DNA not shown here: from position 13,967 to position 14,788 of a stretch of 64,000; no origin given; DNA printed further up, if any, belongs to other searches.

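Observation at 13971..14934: Bactofilin fused to an excisionase-type HTH, coupled to a membrane-anchored HTH protein, behind a consensus promoter and an elaborately structured leader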

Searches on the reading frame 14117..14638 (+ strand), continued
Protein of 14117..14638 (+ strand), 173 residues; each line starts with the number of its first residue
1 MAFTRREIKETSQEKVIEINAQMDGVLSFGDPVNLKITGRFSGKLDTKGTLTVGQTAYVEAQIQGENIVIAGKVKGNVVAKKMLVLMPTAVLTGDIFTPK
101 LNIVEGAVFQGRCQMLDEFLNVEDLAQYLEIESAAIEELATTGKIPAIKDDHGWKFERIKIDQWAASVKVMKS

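Call 32: find_encoding_contigs(protein=P0145, flank=5000, max_places=1)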
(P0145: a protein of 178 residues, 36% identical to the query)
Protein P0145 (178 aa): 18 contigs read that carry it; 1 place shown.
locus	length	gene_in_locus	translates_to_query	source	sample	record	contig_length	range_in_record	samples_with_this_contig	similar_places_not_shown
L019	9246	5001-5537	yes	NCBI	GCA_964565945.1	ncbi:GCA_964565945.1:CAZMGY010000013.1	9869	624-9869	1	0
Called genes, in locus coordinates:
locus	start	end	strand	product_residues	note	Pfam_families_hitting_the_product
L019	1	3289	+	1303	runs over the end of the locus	?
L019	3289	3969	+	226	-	PF05036:SPOR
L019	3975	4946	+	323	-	PF07719:TPR_2 (weak), PF00515:TPR_1 (weak), PF00595:PDZ (weak), PF13180:PDZ_2 (faint), PF17820:PDZ_6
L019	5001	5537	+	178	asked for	PF04519:Bactofilin, PF12728:HTH_17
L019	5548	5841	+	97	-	PF12728:HTH_17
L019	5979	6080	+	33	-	-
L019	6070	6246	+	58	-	-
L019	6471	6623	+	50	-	-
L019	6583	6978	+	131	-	-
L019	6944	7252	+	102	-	-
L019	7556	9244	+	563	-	?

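Call 33: find_encoding_contigs(protein=P0290, flank=5000, max_places=1)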
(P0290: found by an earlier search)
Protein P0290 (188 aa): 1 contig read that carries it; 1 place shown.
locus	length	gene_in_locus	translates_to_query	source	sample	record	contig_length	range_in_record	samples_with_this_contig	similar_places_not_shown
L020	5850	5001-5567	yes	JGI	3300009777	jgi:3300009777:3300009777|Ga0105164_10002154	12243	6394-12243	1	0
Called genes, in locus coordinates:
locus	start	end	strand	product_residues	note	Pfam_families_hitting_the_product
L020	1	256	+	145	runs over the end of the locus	-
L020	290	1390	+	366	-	PF25216:Volactin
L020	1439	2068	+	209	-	-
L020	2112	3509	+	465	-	PF00142:Fer4_NifH (weak), PF01656:CbiA, PF06564:CBP_BcsQ, PF09140:MipZ (faint), PF10609:ParA (faint), PF13614:AAA_31, PF16561:AMPK1_CBM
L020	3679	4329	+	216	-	-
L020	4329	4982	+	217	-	-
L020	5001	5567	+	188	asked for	PF04519:Bactofilin, PF12728:HTH_17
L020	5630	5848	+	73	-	?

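Call 34: find_encoding_contigs(protein=P0274, flank=5000, max_places=1)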
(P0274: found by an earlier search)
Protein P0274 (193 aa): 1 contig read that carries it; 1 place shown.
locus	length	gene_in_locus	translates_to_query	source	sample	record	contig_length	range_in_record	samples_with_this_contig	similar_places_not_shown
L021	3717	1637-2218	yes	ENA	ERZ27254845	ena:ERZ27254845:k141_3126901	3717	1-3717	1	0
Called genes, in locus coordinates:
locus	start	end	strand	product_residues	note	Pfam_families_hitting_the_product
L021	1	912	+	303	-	?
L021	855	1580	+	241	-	PF02308:MgtC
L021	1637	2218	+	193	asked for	PF04519:Bactofilin, PF12728:HTH_17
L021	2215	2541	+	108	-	PF12728:HTH_17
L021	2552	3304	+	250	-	PF00731:AIRC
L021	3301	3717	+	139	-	?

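Call 35: predict_structure(alignment_id=A1)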
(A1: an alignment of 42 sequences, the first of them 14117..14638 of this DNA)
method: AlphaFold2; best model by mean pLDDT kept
length: 173 residues; sequences in the alignment: 42
mean_pLDDT: 86.1   pTM: 0.63
mean pLDDT of the five models: 86.1, 85.9, 83.9, 83.8, 76.0
residues with pLDDT >= 90: 100; 70-90: 51; 50-70: 8; < 50: 14
segments of 3 or more residues with pLDDT < 50: 1-13
pLDDT, mean of each block of 10 residues (from residue 1): 41 70 90 93 94 97 96 97 95 94 95 81 85 91 91 87 77 50
secondary structure, 60 per line:
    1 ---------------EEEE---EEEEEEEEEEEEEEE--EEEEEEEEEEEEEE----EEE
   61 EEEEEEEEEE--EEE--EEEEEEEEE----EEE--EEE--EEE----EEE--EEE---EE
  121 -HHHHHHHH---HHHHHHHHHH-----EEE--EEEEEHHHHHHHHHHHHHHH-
elements in order: E16-19 E23-37 E40-53 E58-70 E73-75 E78-86 E91-93 E96-98 E101-103 E108-110 E113-115 H122-129 H133-142 E148-150 E153-157 H158-172

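Call 40: fold_search(model_id=the predicted structure, library=pdb)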
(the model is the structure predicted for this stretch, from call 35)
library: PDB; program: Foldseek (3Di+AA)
matches with E <= 10: 434; with E <= 0.001: 0
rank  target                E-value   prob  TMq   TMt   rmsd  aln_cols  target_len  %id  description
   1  2n3d_MODEL_1_A        1.4e-03  1.00  0.53  0.86   1.8       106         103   28  Atomic structure of the cytoskeletal bactofilin BacA revealed by solid-state NMR (released 2015-12-16)
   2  6rib_A                6.0e-03  1.00  0.46  0.77   5.7       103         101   28  Cryo-EM reconstruction of Thermus thermophilus bactofilin double helical filaments (released 2019-07-17)
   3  6ria_1                5.4e-02  1.00  0.34  0.65   7.9       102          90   24  Bactofilin from Thermus thermophilus, F105R mutant crystal structure (released 2019-07-17)
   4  8dgl_B                8.8e-02  1.00  0.27  0.64   1.7        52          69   23  Crystal Structure of the RdfS Excisionase (released 2022-10-05)
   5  6ama_B                1.2e-01  1.00  0.26  0.73   1.6        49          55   16  Structure of S. coelicolor/S. venezuelae BldC-smeA-ssfA complex to 3.09 Angstrom (released 2018-03-28)
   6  6ama_H                2.3e-01  1.00  0.27  0.76   2.0        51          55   16  Structure of S. coelicolor/S. venezuelae BldC-smeA-ssfA complex to 3.09 Angstrom (released 2018-03-28)
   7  8dgl_A                2.4e-01  1.00  0.28  0.67   1.6        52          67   21  Crystal Structure of the RdfS Excisionase (released 2022-10-05)
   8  6amk_A                2.4e-01  1.00  0.27  0.80   1.9        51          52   16  Structure of Streptomyces venezuelae BldC-whiI opt complex (released 2018-03-28)
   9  5i44_A                2.4e-01  1.00  0.28  0.63   2.5        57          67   14  Structure of RacA-DNA complex; P21 form (released 2016-05-04)
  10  6ama_Y                2.7e-01  1.00  0.26  0.71   1.6        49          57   16  Structure of S. coelicolor/S. venezuelae BldC-smeA-ssfA complex to 3.09 Angstrom (released 2018-03-28)
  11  6ama_P                3.0e-01  1.00  0.26  0.73   1.5        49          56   16  Structure of S. coelicolor/S. venezuelae BldC-smeA-ssfA complex to 3.09 Angstrom (released 2018-03-28)
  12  6ama_A                3.0e-01  1.00  0.27  0.76   2.0        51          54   16  Structure of S. coelicolor/S. venezuelae BldC-smeA-ssfA complex to 3.09 Angstrom (released 2018-03-28)
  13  4j2n_C                3.0e-01  1.00  0.27  0.74   2.0        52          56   17  Crystal Structure of mycobacteriophage Pukovnik Xis (released 2013-10-23)
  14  5d90_C                3.3e-01  0.99  0.26  0.33   2.7        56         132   18  Crystal structure of HiNmlR, a MerR family regulator lacking the sensor domain, bound to promoter DNA (released 2016-06-29)
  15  6amk_B                4.1e-01  1.00  0.26  0.78   1.6        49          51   16  Structure of Streptomyces venezuelae BldC-whiI opt complex (released 2018-03-28)
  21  4j2n_A                5.4e-01  1.00  0.26  0.74   1.6        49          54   16  Crystal Structure of mycobacteriophage Pukovnik Xis (released 2013-10-23)
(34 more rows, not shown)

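Call 45: find_encoding_contigs(protein=P0001, flank=2500, max_places=3)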
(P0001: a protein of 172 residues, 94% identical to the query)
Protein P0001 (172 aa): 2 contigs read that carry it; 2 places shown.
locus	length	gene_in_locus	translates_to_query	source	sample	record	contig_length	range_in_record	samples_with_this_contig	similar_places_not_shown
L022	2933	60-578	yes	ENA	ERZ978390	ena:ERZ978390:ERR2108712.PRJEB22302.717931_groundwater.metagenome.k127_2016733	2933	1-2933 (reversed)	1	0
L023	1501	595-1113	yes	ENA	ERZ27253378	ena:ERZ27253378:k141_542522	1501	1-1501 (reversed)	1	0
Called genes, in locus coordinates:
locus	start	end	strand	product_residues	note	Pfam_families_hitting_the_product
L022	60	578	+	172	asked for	PF04519:Bactofilin, PF12728:HTH_17 (weak)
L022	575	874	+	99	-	PF12728:HTH_17 (weak)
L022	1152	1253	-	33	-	-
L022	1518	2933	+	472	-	?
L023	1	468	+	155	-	?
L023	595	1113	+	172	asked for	PF04519:Bactofilin, PF12728:HTH_17 (weak)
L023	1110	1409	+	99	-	PF12728:HTH_17 (weak)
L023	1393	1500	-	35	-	?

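Call 46: find_encoding_contigs(protein=P0013, flank=2500, max_places=2)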
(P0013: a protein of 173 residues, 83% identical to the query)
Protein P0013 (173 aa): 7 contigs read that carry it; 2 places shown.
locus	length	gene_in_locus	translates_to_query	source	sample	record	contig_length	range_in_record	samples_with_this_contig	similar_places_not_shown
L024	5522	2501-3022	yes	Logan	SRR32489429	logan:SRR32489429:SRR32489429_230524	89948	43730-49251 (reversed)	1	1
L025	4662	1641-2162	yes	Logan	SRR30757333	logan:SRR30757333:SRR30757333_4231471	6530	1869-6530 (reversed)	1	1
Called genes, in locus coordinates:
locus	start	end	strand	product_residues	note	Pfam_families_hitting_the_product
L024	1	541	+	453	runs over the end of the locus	PF22694:CtpB_N-like (weak), PF00595:PDZ (weak), PF13180:PDZ_2 (weak), PF17820:PDZ_6, PF03572:Peptidase_S41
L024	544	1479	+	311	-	PF04748:Polysacc_deac_2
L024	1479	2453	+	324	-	PF00814:TsaD, PF22521:HypF_C_2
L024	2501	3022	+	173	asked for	PF04519:Bactofilin, PF12728:HTH_17 (faint)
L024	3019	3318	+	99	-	PF12728:HTH_17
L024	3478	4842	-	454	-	PF00437:T2SSE, PF13173:AAA_14 (faint)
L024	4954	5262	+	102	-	-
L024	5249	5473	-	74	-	PF12844:HTH_19, PF01381:HTH_3, PF13560:HTH_31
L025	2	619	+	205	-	?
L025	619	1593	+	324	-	PF00814:TsaD, PF22521:HypF_C_2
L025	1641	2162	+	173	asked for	PF04519:Bactofilin, PF12728:HTH_17 (faint)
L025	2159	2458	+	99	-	PF12728:HTH_17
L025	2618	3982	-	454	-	PF00437:T2SSE, PF13173:AAA_14 (faint)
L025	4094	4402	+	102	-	-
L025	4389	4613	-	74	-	PF12844:HTH_19, PF01381:HTH_3, PF13560:HTH_31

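Call 56: search_solved_structures(query=window:14117-14638:+, max_evalue=0.01, show_alignments=3)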
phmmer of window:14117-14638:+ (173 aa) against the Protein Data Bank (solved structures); distinct sequences matched with E-value up to 0.01: 2.
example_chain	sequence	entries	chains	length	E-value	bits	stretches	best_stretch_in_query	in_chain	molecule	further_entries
2n3d_A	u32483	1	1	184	1.1e-07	35.3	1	34-113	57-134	Bactofilin A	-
6ria_A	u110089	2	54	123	7e-07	32.7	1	35-113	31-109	bactofilin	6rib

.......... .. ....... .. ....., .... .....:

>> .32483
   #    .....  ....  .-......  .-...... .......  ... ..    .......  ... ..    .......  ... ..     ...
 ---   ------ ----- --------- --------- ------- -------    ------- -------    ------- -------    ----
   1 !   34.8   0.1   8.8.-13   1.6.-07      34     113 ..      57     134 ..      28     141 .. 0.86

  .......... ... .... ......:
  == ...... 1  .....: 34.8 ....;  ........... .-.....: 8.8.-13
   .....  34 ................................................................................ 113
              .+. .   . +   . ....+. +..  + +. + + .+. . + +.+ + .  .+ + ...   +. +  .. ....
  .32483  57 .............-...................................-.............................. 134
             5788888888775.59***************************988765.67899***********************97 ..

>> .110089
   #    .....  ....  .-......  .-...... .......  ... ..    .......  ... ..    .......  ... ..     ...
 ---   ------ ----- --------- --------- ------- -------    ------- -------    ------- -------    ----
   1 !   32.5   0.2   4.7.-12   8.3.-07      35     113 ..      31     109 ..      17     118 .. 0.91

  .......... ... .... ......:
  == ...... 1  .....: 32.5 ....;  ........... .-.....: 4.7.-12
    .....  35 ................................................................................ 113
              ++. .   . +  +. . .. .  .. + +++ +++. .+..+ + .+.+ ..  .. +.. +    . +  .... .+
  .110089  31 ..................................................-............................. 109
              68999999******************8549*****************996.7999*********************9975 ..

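Call 62: find_related_loci(query=A4, collection=metagenome_contigs, flank=4000)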
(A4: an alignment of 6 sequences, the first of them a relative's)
Query A4 (180 aa) in metagenome_contigs; peptide patterns used: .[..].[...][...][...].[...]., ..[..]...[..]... (x = any residue, [..] = any of these).
600 stretches matched a pattern (row limit reached: there are more); 522 encode a relative of the query (tblastn E <= 1e-3); the best 80 are kept; 80 distinct loci.
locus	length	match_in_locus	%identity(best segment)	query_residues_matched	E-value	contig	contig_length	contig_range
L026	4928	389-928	98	1-180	5e-116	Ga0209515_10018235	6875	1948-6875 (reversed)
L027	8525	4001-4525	62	1-180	1e-74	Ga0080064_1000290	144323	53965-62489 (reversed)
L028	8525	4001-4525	61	1-178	4e-74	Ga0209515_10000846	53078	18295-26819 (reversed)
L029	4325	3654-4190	61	1-180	2e-74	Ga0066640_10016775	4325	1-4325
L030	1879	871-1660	61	1-180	7e-77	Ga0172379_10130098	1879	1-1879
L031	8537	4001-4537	62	1-180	6e-74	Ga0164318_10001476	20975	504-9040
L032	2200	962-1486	62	1-180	2e-75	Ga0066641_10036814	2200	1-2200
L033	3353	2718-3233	61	4-178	3e-73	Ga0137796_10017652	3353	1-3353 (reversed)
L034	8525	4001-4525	61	1-180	7e-73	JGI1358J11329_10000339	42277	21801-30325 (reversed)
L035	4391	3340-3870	63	1-180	3e-72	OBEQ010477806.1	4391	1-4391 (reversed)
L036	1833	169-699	62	1-180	3e-74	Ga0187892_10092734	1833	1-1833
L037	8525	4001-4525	61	1-180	2e-71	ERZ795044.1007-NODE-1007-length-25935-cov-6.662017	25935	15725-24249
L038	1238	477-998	62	1-180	4e-76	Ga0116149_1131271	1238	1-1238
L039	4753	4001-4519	59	4-180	7e-71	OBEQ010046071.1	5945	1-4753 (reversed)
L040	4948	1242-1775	59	1-180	1e-70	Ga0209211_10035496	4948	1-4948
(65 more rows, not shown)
